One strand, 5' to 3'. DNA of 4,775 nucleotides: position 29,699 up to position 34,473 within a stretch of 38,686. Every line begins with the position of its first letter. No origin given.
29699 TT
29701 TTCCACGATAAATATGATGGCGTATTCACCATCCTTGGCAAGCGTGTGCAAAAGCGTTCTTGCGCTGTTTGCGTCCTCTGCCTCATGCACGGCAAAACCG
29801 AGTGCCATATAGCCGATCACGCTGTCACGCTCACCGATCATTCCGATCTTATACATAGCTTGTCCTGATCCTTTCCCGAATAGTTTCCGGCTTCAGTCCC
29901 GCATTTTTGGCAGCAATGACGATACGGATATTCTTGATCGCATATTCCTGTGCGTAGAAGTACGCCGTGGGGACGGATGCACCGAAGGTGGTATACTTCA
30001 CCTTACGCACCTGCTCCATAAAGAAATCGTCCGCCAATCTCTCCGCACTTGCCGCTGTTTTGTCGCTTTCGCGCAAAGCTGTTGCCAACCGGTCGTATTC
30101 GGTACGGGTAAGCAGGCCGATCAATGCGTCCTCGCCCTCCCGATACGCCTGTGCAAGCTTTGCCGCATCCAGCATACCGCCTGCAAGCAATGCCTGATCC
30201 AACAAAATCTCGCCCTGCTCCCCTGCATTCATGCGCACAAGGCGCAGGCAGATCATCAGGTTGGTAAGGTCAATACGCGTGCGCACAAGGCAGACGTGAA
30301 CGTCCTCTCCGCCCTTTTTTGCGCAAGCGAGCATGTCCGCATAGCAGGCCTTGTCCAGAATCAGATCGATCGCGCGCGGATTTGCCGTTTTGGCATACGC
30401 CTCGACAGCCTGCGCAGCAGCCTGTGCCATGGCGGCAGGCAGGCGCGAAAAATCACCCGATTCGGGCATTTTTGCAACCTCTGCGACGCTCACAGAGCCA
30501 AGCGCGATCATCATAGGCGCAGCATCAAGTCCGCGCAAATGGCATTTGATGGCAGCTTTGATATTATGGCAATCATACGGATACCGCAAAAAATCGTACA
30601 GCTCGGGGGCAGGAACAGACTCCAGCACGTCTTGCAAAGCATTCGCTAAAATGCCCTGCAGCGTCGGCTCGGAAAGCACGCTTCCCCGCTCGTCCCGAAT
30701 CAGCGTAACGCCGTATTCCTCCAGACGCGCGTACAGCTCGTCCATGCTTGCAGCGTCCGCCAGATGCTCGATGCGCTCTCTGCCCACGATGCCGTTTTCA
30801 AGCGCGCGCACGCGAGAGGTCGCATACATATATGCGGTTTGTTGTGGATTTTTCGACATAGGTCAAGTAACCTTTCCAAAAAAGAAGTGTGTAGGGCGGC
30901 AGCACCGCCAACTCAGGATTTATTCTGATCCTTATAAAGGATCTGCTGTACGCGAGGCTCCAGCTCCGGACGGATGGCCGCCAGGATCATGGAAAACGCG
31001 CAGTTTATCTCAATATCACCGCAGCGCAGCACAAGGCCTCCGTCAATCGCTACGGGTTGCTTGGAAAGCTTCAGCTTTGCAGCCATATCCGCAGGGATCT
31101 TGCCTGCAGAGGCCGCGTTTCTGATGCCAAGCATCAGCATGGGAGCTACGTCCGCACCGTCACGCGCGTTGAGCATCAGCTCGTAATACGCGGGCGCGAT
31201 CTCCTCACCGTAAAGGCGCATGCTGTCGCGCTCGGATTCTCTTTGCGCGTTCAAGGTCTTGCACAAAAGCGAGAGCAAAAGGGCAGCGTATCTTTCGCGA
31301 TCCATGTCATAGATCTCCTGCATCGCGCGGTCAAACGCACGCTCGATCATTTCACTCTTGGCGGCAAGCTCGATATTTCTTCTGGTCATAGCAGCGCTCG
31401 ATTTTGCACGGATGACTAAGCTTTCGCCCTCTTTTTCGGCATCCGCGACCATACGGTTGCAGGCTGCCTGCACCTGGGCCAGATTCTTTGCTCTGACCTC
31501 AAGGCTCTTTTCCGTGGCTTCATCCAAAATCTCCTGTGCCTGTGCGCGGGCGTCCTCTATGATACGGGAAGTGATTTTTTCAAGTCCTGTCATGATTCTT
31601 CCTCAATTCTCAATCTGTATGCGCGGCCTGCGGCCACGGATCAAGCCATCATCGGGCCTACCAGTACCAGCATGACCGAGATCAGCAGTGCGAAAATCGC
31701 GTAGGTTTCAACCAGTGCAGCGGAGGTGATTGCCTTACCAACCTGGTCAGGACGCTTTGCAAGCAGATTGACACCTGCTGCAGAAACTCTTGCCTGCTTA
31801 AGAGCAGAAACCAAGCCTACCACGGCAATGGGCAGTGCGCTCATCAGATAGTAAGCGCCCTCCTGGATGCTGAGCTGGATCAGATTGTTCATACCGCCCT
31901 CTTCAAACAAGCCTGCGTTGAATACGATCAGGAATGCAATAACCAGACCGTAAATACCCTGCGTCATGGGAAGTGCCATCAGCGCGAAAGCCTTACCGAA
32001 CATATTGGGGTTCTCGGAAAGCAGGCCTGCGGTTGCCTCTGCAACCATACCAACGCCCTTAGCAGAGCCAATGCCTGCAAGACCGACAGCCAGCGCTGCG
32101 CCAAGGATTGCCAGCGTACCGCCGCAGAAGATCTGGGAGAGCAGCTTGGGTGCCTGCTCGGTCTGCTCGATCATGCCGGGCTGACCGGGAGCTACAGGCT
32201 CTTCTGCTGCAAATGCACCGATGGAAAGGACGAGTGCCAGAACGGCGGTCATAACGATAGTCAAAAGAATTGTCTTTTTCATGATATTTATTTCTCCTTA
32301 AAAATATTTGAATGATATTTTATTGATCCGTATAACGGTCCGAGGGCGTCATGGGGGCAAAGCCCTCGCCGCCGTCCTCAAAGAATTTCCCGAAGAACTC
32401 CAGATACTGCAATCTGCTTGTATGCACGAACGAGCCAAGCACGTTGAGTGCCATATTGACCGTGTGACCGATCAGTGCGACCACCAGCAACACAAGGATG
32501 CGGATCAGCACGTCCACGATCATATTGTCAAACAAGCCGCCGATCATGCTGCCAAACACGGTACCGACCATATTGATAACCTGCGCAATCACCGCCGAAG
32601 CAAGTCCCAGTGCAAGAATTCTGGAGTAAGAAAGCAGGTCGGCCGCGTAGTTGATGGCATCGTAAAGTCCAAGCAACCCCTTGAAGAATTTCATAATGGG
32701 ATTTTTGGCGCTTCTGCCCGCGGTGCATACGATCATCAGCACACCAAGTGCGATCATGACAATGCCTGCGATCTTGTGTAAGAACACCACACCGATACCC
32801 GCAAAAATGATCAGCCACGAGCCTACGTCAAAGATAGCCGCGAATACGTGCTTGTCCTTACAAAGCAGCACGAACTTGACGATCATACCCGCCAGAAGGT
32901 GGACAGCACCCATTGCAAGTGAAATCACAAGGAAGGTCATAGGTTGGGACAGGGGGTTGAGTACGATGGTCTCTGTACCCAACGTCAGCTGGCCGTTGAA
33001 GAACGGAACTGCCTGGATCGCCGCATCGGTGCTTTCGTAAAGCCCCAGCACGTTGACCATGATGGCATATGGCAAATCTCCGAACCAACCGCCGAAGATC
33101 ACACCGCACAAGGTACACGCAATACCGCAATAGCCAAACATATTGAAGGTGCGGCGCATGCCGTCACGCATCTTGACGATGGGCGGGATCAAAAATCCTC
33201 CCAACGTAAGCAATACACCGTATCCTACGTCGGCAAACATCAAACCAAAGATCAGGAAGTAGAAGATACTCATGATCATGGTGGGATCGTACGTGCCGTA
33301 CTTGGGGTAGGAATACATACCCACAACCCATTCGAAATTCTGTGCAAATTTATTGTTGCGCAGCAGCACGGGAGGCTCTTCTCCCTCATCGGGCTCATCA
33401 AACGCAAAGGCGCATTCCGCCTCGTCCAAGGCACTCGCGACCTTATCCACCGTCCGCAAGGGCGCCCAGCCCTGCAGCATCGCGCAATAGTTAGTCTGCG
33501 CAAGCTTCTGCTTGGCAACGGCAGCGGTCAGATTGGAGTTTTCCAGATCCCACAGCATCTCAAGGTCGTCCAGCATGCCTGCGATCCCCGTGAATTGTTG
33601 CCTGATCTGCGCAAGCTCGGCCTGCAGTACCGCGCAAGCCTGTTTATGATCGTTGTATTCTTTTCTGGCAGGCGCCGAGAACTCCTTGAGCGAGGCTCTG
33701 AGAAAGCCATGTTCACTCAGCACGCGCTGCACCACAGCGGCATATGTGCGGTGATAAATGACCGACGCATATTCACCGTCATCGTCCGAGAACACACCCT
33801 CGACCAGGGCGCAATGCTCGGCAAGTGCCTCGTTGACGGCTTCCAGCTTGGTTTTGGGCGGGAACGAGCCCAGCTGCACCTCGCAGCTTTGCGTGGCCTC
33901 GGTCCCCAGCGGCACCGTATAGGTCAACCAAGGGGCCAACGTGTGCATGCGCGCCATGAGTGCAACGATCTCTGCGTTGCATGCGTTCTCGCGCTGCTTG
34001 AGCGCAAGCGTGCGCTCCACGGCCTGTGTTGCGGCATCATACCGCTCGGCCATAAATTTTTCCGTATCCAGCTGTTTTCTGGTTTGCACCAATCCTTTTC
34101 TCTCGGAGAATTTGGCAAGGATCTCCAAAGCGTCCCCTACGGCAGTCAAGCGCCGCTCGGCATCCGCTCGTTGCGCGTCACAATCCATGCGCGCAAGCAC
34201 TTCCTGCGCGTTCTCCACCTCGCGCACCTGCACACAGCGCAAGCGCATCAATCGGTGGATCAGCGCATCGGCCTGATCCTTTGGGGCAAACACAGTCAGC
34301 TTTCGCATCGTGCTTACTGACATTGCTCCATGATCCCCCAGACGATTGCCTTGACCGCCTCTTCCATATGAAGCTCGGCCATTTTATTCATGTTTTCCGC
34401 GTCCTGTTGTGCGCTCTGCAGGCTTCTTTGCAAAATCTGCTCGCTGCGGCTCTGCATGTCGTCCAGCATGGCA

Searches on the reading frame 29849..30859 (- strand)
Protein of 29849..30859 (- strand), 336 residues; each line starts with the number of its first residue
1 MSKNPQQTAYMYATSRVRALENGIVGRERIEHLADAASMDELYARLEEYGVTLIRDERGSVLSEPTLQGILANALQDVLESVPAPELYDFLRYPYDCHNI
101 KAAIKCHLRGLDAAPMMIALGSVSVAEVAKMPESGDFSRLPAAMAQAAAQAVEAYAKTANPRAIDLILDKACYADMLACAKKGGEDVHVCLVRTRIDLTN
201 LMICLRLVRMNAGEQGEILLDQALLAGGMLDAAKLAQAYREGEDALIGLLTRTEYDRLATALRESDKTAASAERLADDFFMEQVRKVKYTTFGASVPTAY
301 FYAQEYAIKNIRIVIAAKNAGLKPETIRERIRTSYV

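Call 24: search_protein_families(library=pfam, proteins=[window:29849-30859:-], max_evalue=0.001)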
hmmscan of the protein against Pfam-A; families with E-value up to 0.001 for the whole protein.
window:29849-30859:- (336 aa): 1 family
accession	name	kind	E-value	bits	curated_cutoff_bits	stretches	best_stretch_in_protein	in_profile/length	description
PF01992.21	vATP-synt_AC39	-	6.7e-58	197.1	29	1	14-330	2-339/339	ATP synthase (C/AC39) subunit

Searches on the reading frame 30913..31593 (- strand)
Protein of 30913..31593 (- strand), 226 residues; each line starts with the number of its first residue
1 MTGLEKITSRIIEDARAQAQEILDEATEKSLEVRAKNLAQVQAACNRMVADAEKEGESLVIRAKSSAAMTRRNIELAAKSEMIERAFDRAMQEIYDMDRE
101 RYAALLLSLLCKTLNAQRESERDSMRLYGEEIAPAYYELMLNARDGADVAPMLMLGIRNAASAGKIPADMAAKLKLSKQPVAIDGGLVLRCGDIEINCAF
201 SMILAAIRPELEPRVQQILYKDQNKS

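Call 24: search_protein_families(library=pfam, proteins=[window:30913-31593:-], max_evalue=0.001)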
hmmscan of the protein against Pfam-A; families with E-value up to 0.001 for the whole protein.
window:30913-31593:- (226 aa): 1 family
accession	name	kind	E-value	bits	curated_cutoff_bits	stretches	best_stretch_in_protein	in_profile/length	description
PF01991.23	vATP-synt_E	-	3e-10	40.3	24.2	1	11-116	2-109/199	ATP synthase (E/31 kDa) subunit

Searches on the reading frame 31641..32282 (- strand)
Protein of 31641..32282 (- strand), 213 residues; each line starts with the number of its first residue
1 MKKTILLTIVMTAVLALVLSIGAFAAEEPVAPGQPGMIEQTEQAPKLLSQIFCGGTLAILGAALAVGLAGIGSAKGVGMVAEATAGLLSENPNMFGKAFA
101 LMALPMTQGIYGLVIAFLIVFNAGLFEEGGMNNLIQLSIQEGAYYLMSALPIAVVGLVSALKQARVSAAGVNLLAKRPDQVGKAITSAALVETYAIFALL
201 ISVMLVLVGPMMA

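Call 24: search_protein_families(library=pfam, proteins=[window:31641-32282:-], max_evalue=0.001)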
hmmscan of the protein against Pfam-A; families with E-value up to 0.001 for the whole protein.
window:31641-32282:- (213 aa): 1 family
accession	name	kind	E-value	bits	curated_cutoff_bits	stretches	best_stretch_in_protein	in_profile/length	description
PF00137.26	ATP-synt_C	-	6.8e-31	106.7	24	2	60-119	1-60/60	ATP synthase subunit C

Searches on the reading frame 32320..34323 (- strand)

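Call 24: search_protein_families(library=pfam, proteins=[window:32320-34323:-], max_evalue=0.001)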
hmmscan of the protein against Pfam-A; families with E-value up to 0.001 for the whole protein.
window:32320-34323:- (667 aa): 1 family
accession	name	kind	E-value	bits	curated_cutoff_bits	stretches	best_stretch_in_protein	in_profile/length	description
PF01496.24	V_ATPase_I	-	2.1e-24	86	30.7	2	227-379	256-413/815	V-type ATPase 116kDa subunit family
